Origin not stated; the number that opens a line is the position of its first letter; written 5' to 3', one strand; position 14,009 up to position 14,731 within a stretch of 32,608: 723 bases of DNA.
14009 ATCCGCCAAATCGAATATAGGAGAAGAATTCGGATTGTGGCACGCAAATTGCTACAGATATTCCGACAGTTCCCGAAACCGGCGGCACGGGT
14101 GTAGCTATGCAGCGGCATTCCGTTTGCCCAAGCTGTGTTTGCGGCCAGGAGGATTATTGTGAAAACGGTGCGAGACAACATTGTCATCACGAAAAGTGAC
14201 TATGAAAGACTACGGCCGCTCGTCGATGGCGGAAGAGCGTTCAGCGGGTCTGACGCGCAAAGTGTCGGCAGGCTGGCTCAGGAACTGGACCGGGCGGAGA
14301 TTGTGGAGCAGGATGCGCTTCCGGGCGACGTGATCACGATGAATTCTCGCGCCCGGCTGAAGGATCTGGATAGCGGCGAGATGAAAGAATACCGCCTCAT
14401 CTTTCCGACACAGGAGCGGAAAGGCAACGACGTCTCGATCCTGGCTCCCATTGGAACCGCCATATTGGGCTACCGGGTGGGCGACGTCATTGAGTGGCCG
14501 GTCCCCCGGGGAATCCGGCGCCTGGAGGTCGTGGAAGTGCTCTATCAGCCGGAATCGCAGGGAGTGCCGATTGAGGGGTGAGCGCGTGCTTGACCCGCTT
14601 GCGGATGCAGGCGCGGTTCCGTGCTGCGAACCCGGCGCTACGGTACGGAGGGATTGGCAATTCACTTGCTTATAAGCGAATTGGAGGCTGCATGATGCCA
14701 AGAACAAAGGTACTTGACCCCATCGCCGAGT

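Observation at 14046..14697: Sigma-54 promoters in front of two adjacent RNAP secondary-channel factors (rnk and a dksA-like gene)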

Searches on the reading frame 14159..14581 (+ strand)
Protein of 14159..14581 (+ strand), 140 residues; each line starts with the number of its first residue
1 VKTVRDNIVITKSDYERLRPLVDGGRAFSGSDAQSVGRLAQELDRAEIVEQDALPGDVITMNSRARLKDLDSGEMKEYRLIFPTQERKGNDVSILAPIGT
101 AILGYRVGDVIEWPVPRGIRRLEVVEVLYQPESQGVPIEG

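Call 7: search_protein_families(library=pfam, proteins=[window:14159-14581:+], max_evalue=0.01)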
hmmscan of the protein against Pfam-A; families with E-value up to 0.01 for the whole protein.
window:14159-14581:+ (140 aa): 2 families
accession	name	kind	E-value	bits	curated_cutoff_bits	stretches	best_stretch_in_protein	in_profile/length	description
PF01272.25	GreA_GreB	-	5e-17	62.1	26.9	1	55-129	2-77/77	Transcription elongation factor, GreA/GreB, C-term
PF14760.11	Rnk_N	-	2.7e-09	37.8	23.7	1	7-49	2-41/41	Rnk N-terminus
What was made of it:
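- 14159..14581 (+): rnk: Rnk-family protein that binds the RNA polymerase secondary channel, 140 aa. Pfam Rnk_N and GreA_GreB (call 7).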

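Call 11: find_homologous_proteins(query=window:14159-14581:+)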
Query window:14159-14581:+ (140 aa): 1882 proteins with E <= 0.001 among 1982 candidates; the best 120 are listed.
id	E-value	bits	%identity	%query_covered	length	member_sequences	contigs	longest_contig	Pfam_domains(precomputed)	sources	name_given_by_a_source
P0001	1.2e-83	296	100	99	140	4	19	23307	PF01272.26,PF14760.12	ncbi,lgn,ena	-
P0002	1.8e-77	276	93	99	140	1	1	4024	PF01272.26,PF14760.12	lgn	-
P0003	1.6e-76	273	91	100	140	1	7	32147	PF01272.26,PF14760.12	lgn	-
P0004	6.7e-76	271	90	99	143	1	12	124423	PF01272.26,PF14760.12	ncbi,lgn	-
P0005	4.0e-75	268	88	99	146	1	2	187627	PF01272.26,PF14760.12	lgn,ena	-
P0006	1.6e-74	266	89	100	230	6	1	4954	PF01272.26,PF14760.12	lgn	-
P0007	4.4e-74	265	89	100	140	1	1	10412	PF01272.26,PF14760.12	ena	-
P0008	2.3e-72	259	86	99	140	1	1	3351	PF01272.26,PF14760.12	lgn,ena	-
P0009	1.6e-69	250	83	100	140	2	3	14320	PF01272.26,PF14760.12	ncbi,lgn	-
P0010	9.5e-68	244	80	100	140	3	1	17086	PF01272.26,PF14760.12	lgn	-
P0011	1.1e-66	241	80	98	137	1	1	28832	PF01272.26,PF14760.12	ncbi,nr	ncbi:MAG: nucleoside diphosphate kinase regulator [Bryobacterales bacterium]|nr:nucleoside diphospha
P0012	4.6e-52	194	70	95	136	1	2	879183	PF01272.26,PF14760.12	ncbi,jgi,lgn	-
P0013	1.1e-51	192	68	95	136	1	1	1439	PF01272.26,PF14760.12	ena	-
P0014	1.4e-51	192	68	95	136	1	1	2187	PF01272.26,PF14760.12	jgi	jgi:regulator of nucleoside diphosphate kinase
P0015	2.4e-51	191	68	95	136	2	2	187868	PF01272.26,PF14760.12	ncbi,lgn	-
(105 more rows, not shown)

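Call 13: find_related_loci(query=A1, collection=genome_contigs, flank=6000)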
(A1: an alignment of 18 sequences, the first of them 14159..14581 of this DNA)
Query A1 (140 aa) in genome_contigs; peptide patterns used: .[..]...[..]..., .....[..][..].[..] (x = any residue, [..] = any of these).
599 stretches matched a pattern (row limit reached: there are more); 426 encode a relative of the query (tblastn E <= 1e-3); the best 80 are kept; 80 distinct loci.
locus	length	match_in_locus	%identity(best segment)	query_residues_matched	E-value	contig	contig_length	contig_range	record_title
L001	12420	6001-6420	89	1-140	2e-81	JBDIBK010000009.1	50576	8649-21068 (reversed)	MAG: Bryobacterales bacterium isolate AS-MESO-3CA.160 NODE_2672_length_50576_cov_13.593418, whole genome shotgun sequenc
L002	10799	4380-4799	83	1-140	5e-76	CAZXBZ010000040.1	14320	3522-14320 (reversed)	MAG TPA_asm: uncultured Solibacteraceae bacterium isolate binchicken_co235_422 genome assembly, contig: NODE_10394_lengt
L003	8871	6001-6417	80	2-140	3e-73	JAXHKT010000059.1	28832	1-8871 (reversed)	MAG: Bryobacterales bacterium isolate Salar_de_Ascotan_sediment_MAG_ASE11 contig_1406_polypolish, whole genome shotgun s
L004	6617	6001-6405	63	3-136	3e-53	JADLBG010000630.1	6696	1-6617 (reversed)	MAG: Bryobacterales bacterium isolate SJ154 c_000001184195, whole genome shotgun sequence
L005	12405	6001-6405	63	3-136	3e-53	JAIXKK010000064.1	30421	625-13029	MAG: Bryobacterales bacterium isolate UW1SPNA014 one-stage_bin014_NODE_1385, whole genome shotgun sequence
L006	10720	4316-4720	63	3-136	7e-53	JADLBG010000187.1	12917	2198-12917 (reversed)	MAG: Bryobacterales bacterium isolate SJ154 c_000000301815, whole genome shotgun sequence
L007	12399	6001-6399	63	3-135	1e-52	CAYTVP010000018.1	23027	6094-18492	MAG TPA_asm: uncultured Solibacteraceae bacterium isolate SRP344714_co2_445 genome assembly, contig: NODE_5702_length_23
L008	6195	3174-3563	65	4-133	1e-51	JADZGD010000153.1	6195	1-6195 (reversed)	MAG: Bryobacterales bacterium isolate SJ9 c_000001720203, whole genome shotgun sequence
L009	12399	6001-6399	62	4-136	4e-51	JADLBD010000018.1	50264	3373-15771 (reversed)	MAG: Bryobacterales bacterium isolate SJ149 c_000000068313, whole genome shotgun sequence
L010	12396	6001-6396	64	4-136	6e-50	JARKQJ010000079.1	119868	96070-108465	MAG: Paludibaculum sp. isolate Reactor_maxbin.100 k141_172257, whole genome shotgun sequence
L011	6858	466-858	62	6-136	1e-49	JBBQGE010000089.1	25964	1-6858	MAG: Bryobacterales bacterium isolate Co_metawrap_978 Cmw_978_k141_19953261_length_25964_cov_35.8587, whole genome shotg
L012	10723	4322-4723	60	3-136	2e-49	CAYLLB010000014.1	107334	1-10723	MAG TPA_asm: uncultured Solibacteraceae bacterium isolate SRP167436_co1_335 genome assembly, contig: NODE_151_length_107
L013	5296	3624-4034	61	4-140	5e-48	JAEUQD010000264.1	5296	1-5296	MAG: Bryobacterales bacterium isolate new MAG-242 k141_485991, whole genome shotgun sequence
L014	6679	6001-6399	56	4-136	8e-48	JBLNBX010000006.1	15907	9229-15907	MAG: bacterium isolate MAG140 PRJNA950955_bin46_renamed_5, whole genome shotgun sequence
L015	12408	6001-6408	55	1-136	4e-47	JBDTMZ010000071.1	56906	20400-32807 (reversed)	MAG: Candidatus Solibacter sp. isolate cluster3_bin.138 NODE_1262_length_56906_cov_14.783610, whole genome shotgun seque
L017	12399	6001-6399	56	4-136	1e-45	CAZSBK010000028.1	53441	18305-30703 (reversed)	MAG TPA_asm: uncultured Candidatus Solibacter sp. isolate SRP089250_co1_214 genome assembly, contig: NODE_792_length_534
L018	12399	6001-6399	55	4-136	3e-44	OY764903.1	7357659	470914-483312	MAG: Bryobacteraceae bacterium isolate d7944118-f527-4ba8-a886-cdd3ae4bc3f8 genome assembly, chromosome: 1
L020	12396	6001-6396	57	4-135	4e-44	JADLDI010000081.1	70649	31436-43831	MAG: Bryobacterales bacterium isolate SJ270 c_000000834849, whole genome shotgun sequence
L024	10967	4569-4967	56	5-136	1e-41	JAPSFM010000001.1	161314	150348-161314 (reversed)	MAG: Bryobacterales bacterium isolate GA_gra95 NODE_112_length_161314_cov_15.415762, whole genome shotgun sequence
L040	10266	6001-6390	51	4-132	8e-39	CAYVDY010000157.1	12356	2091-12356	MAG TPA_asm: uncultured Candidatus Solibacter sp. isolate SRP302447_co4_276 genome assembly, contig: NODE_13663_length_1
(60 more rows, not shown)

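Call 37: search_protein_families(library=pfam, proteins=[L005:6455-7471:+, L018:6457-7476:+, L024:4990-6066:+, L040:6473-7666:+, L009:6633-7241:+, L010:6906-7457:+, L015:6996-8579:+, L007:6721-7518:+, L017:7682-8092:+, L020:6448-7470:+], max_evalue=0.001)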
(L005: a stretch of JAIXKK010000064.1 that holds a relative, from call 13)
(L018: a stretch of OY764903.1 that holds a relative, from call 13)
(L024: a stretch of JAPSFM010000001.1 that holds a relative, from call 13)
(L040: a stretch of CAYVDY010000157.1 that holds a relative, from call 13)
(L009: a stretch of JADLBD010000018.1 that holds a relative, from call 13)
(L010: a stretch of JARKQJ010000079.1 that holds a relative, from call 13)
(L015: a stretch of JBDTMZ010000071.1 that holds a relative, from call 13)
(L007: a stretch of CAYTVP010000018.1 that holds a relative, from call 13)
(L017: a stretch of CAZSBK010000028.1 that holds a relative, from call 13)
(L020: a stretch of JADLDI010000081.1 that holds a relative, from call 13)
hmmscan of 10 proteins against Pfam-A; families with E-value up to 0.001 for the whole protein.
L005:6455-7471:+ (338 aa): 4 families
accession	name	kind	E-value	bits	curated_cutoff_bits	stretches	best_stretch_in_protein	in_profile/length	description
PF06723.19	MreB_Mbl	-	6.7e-110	367.4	27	1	7-325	3-321/327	MreB/Mbl protein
PF14450.12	FtsA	-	1.1e-07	32.7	31.8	1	152-307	1-109/127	Cell division protein FtsA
PF00012.26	HSP70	-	2.1e-06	26.7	20.6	1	99-299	135-348/599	Hsp70 protein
PF00022.25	Actin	-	2.2e-05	23.7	27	0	27-194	27-189/410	Actin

L018:6457-7476:+ (339 aa): 4 families
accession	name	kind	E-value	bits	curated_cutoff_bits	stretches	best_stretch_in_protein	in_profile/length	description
PF06723.19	MreB_Mbl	-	2.4e-115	385.3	27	1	7-328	2-323/327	MreB/Mbl protein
PF14450.12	FtsA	-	2.3e-11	44.6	31.8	1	153-311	1-112/127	Cell division protein FtsA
PF00012.26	HSP70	-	4.8e-06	25.5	20.6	1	100-323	135-371/599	Hsp70 protein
PF00022.25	Actin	-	4e-05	22.8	27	0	252-300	300-347/410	Actin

L024:4990-6066:+ (358 aa): 5 families
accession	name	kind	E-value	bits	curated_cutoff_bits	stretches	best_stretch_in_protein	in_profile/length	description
PF06723.19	MreB_Mbl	-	3e-107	358.7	27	1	29-348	5-324/327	MreB/Mbl protein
PF00022.25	Actin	-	2.8e-06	26.6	27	1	275-320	304-348/410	Actin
PF14450.12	FtsA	-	1.3e-05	26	31.8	1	174-327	3-109/127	Cell division protein FtsA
PF11104.14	PilM_2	-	6.4e-05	22.5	27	0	301-349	278-325/340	Type IV pilus assembly protein PilM;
PF00012.26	HSP70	-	0.00078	18.2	20.6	0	99-217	115-239/599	Hsp70 protein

L040:6473-7666:+ (397 aa): 1 family
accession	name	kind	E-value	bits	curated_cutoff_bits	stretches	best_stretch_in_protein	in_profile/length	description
PF01408.29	GFO_IDH_MocA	-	7.2e-17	62.6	24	1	29-143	1-118/120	Oxidoreductase family, NAD-binding Rossmann fold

L009:6633-7241:+ (202 aa): 0 families

L010:6906-7457:+ (183 aa): 0 families

L015:6996-8579:+ (527 aa): 2 families
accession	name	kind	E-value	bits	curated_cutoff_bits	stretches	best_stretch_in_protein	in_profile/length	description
PF07690.21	MFS_1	-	2.8e-52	178.2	33.4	2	58-454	2-346/347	Major Facilitator Superfamily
PF01306.25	LacY_symp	-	8.5e-05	22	24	1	52-233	9-191/413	LacY proton/sugar symporter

L007:6721-7518:+ (266 aa): 1 family
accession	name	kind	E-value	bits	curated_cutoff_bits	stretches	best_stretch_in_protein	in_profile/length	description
PF00582.32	Usp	-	2.5e-16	60.9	24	2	1-120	4-139/141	Universal stress protein family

L017:7682-8092:+ (136 aa): 0 families

L020:6448-7470:+ (340 aa): 5 families
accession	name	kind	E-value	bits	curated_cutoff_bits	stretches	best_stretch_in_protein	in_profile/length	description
PF06723.19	MreB_Mbl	-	4.1e-108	361.5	27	1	8-328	3-322/327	MreB/Mbl protein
PF00012.26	HSP70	-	6.9e-09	34.9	20.6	1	86-330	121-377/599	Hsp70 protein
PF00022.25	Actin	-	1.3e-08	34.3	27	1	61-196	58-190/410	Actin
PF14450.12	FtsA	-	3.6e-08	34.2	31.8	1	153-312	1-112/127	Cell division protein FtsA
PF11104.14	PilM_2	-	0.00041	19.8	27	0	150-191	180-221/340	Type IV pilus assembly protein PilM;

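Call 38: search_solved_structures(query=window:14159-14581:+, max_evalue=0.01, show_alignments=2)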
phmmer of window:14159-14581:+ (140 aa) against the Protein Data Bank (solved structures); distinct sequences matched with E-value up to 0.01: 9.
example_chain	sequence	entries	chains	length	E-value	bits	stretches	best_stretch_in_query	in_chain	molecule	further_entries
3bmb_A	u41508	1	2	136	1.4e-24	90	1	5-135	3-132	Regulator of nucleoside diphosphate kinase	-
2pn0_A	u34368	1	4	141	2.3e-22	82.9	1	4-136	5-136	Prokaryotic transcription elongation factor GreA/GreB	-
4wqt_X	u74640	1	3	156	1.2e-08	38.5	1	34-126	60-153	RNA cleavage stimulating factor (GreA/Gfh1 chimeric protein Gre-C1)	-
2f23_A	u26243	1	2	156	1.9e-08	37.8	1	36-126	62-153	Anti-cleavage anti-greA transcription factor gfh1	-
2eul_A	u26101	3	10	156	1.9e-08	37.8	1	36-126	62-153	anti-cleavage anti-GreA transcription factor Gfh1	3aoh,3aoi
2etn_A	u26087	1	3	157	3.3e-08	37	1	36-126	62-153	anti-cleavage anti-GreA transcription factor Gfh1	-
1grj_A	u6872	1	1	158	0.00019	24.8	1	39-129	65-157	GREA PROTEIN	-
2gs5_A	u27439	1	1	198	0.00037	23.9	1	11-61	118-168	Conserved hypothetical protein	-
2hrx_A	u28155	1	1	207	0.0004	23.8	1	11-61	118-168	Hypothetical protein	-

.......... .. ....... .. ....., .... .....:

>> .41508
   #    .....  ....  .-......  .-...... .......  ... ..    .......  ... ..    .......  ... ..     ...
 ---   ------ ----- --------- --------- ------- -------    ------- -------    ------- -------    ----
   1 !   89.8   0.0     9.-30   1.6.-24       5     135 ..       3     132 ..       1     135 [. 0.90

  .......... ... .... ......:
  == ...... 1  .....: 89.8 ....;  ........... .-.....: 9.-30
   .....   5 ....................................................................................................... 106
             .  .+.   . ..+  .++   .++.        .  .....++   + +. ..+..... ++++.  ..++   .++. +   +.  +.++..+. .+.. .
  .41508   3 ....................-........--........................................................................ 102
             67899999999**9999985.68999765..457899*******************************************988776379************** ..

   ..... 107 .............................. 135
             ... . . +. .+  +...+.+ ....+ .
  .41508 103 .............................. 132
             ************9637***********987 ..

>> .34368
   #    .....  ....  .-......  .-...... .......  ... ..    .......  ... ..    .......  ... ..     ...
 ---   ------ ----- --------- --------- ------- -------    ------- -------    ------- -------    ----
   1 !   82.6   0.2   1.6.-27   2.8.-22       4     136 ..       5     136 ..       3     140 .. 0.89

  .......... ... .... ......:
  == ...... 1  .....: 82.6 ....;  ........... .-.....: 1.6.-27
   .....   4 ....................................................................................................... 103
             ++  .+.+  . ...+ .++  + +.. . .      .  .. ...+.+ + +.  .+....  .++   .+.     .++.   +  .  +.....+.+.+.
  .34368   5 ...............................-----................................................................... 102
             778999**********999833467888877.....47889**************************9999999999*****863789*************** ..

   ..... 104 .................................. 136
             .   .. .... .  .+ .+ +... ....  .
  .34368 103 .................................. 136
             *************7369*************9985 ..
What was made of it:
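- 14159..14581 (+): E. coli Rnk 3bmb E=1.4e-24 over the full length (call 38).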

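Call 53: search_protein_families(library=ncbifam, proteins=[window:14159-14581:+], max_evalue=0.001)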
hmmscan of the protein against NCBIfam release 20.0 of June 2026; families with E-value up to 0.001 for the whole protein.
window:14159-14581:+ (140 aa): 10 families
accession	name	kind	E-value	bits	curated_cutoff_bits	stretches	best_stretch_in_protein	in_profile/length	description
NF004396.0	PRK05753.1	equivalog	1.7e-34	118.5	109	1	5-135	4-133/137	nucleoside diphosphate kinase regulator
TIGR01462.1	greA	subfamily_domain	1.1e-13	51.6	139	1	35-127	57-150/151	transcription elongation factor GreA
NF001261.0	PRK00226.1-2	equivalog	1.4e-13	51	167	1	36-130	62-157/157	transcription elongation factor GreA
NF001263.0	PRK00226.1-4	equivalog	2.1e-10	40.7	145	1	36-127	65-157/160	transcription elongation factor GreA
NF002506.1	PRK01885.1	equivalog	2e-08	34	188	1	39-130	64-155/156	transcription elongation factor GreB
NF001264.0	PRK00226.1-5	equivalog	2e-07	30.9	180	1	39-129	65-157/158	transcription elongation factor GreA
NF011309.0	PRK14720.1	equivalog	9.4e-06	24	714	1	35-124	807-897/906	transcription elongation factor GreA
NF001269.0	PRK00228.2-1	equivalog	2.1e-05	24.3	278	1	9-62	119-172/201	YqgE/AlgH family protein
NF001260.0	PRK00226.1-1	equivalog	0.0001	22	234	1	39-127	67-156/160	transcription elongation factor GreA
TIGR01461.1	greB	equivalog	0.00055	19.7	171.05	1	39-130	64-155/156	transcription elongation factor GreB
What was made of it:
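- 14159..14581 (+): NCBIfam NF004396 118.5 bits, above the cut-off of 109 (call 53).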

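Call 91: search_protein_families(library=pfam, proteins=[L009:7355-7711:-, L018:7623-8129:-, L017:7649-8203:-, L009:6729-7280:-, L009:7826-8539:+], max_evalue=0.01)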
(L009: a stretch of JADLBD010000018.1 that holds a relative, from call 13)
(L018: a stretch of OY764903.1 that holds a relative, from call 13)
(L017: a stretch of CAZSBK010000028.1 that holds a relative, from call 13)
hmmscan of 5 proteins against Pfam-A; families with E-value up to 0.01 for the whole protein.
L009:7355-7711:- (118 aa): 0 families

L018:7623-8129:- (168 aa): 0 families

L017:7649-8203:- (184 aa): 0 families

L009:6729-7280:- (183 aa): 1 family
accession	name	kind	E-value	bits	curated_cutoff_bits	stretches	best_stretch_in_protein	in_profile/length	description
PF00072.30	Response_reg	-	0.00013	22.5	30.2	1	55-156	4-107/111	Response regulator receiver domain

L009:7826-8539:+ (237 aa): 8 families
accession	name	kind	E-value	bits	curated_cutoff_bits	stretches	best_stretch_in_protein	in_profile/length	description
PF00440.29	TetR_N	-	1.7e-11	44.2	24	1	57-100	4-47/47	Bacterial regulatory proteins, tetR family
PF08359.16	TetR_C_4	-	3.1e-10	40.8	21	1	111-230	12-130/133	YsiA-like protein, C-terminal region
PF17932.6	TetR_C_24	-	3.9e-08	34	26.4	1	121-230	4-110/114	Tetracyclin repressor-like, C-terminal domain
PF17938.6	TetR_C_29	-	8.9e-07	29.5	26.2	1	123-202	3-83/119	Tetracyclin repressor-like, C-terminal domain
PF16925.10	TetR_C_13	-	1.7e-05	25.6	27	1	150-214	33-97/109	Tetracyclin repressor-like, C-terminal domain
PF21597.2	TetR_C_43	-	0.00037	21.1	27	1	151-203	27-79/105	Transcriptional regulator SbtR-like, C-terminal domain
PF16859.10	TetR_C_11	-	0.0012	19.6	32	1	153-203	39-90/113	Tetracyclin repressor-like, C-terminal domain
PF21776.2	TetR_C_44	-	0.0026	18.2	24.4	1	109-194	9-92/131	TetR/AcrR family transcriptional repressors, C-terminal domain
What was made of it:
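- Tried and rejected: Pfam gave nothing (call 91).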
